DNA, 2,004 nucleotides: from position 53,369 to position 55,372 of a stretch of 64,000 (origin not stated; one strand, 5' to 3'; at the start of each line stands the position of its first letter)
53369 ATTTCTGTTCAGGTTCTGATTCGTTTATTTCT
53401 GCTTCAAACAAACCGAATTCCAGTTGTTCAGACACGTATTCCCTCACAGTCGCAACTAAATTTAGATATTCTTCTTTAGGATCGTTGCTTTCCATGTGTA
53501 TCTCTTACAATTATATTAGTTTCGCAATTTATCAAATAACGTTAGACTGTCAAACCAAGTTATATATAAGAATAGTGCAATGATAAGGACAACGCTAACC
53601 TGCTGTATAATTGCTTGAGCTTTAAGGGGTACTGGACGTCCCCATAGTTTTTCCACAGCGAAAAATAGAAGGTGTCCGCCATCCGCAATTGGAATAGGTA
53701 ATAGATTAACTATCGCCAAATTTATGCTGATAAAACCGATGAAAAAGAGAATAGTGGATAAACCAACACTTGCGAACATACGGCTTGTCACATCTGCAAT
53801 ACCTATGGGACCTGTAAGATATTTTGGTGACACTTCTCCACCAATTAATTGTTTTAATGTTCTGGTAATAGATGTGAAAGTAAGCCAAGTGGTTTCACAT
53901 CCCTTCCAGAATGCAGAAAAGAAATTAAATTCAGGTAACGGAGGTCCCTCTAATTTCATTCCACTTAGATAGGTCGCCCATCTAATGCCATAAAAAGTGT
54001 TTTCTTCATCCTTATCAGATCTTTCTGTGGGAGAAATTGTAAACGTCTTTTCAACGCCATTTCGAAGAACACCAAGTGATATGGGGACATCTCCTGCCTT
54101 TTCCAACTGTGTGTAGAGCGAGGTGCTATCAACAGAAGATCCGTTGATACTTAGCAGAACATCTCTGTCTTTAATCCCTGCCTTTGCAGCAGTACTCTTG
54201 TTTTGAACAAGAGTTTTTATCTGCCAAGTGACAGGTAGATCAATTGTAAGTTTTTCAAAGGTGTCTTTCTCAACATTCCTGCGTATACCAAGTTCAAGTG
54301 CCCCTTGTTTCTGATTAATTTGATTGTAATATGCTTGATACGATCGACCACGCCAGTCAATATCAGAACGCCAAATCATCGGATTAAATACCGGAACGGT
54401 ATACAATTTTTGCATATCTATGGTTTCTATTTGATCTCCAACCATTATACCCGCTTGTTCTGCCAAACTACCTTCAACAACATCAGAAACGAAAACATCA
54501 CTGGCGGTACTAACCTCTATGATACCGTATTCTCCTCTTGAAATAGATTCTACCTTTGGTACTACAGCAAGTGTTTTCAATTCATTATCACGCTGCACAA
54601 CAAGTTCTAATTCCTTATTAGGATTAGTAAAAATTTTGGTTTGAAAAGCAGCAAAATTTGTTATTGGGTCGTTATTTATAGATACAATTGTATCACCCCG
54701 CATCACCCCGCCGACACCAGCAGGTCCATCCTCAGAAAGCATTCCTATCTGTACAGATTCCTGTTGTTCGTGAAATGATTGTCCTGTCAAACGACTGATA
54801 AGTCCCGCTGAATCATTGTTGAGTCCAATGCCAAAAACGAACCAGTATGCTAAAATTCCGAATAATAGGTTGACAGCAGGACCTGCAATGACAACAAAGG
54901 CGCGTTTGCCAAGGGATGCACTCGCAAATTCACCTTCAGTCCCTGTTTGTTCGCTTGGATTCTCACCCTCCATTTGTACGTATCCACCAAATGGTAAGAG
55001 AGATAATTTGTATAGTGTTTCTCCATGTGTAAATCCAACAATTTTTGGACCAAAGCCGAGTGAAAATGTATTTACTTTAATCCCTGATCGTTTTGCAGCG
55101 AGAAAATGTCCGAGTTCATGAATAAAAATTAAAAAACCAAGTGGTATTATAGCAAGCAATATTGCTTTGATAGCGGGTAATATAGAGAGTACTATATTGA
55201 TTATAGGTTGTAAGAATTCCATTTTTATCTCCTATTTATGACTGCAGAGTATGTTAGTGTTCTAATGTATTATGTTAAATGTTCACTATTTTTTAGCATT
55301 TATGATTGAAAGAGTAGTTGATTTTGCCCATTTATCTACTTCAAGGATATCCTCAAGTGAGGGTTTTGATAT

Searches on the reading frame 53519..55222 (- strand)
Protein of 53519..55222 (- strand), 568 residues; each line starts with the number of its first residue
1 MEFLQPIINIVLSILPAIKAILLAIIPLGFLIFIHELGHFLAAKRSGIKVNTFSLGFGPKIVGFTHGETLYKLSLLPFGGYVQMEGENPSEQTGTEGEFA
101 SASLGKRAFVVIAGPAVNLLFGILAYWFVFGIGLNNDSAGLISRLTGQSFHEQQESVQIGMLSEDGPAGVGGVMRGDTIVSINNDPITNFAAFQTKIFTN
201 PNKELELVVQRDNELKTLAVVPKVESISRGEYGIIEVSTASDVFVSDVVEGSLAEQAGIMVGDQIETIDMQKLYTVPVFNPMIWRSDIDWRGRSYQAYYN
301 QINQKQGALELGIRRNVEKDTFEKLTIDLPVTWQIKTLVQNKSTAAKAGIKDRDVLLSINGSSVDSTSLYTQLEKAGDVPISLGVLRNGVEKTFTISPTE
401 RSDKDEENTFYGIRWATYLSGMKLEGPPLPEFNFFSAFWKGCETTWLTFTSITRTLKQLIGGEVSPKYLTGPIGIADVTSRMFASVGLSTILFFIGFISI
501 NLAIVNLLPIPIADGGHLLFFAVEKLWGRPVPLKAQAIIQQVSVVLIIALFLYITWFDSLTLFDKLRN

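Call 35: find_encoding_contigs(protein=window:53519-55222:-, flank=10000, max_places=1)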
Protein window:53519-55222:- (568 aa): 5 contigs read that carry it; 1 place shown.
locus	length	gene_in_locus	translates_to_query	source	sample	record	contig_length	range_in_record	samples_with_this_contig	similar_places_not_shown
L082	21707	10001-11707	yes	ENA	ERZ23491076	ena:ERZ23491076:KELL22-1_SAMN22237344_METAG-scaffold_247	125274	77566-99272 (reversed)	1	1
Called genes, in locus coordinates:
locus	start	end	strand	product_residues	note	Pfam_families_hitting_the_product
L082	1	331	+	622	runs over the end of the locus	-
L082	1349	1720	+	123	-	PF00903:Glyoxalase, PF13669:Glyoxalase_4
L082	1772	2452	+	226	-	PF13353:Fer4_12 (weak), PF04055:Radical_SAM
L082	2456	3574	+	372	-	PF07969:Amidohydro_3 (weak), PF01979:Amidohydro_1, PF07969:Amidohydro_3 (weak)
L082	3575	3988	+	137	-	-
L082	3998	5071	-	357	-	-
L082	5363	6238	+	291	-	PF00318:Ribosomal_S2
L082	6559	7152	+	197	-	PF00889:EF_TS, PF25025:EF-Ts_N (faint)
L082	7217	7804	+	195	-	PF01765:RRF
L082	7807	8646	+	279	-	PF01148:CTP_transf_1, PF01864:CarS-like (weak)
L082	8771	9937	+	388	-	PF02670:DXP_reductoisom, PF08436:DXP_redisom_C, PF13288:DXPR_C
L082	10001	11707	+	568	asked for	PF02163:Peptidase_M50, PF00595:PDZ (weak), PF13180:PDZ_2 (weak), PF14685:PDZ_Tricorn (faint), PF17820:PDZ_6 (weak)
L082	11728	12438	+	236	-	PF03167:UDG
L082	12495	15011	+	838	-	PF17764:PriA_3primeBD, PF08279:HTH_11 (faint), PF09339:HTH_IclR (faint), PF00270:DEAD, PF04851:ResIII, PF18319:Zn_ribbon_PriA, PF00271:Helicase_C, PF18074:PriA_C, +1 more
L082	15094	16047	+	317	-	-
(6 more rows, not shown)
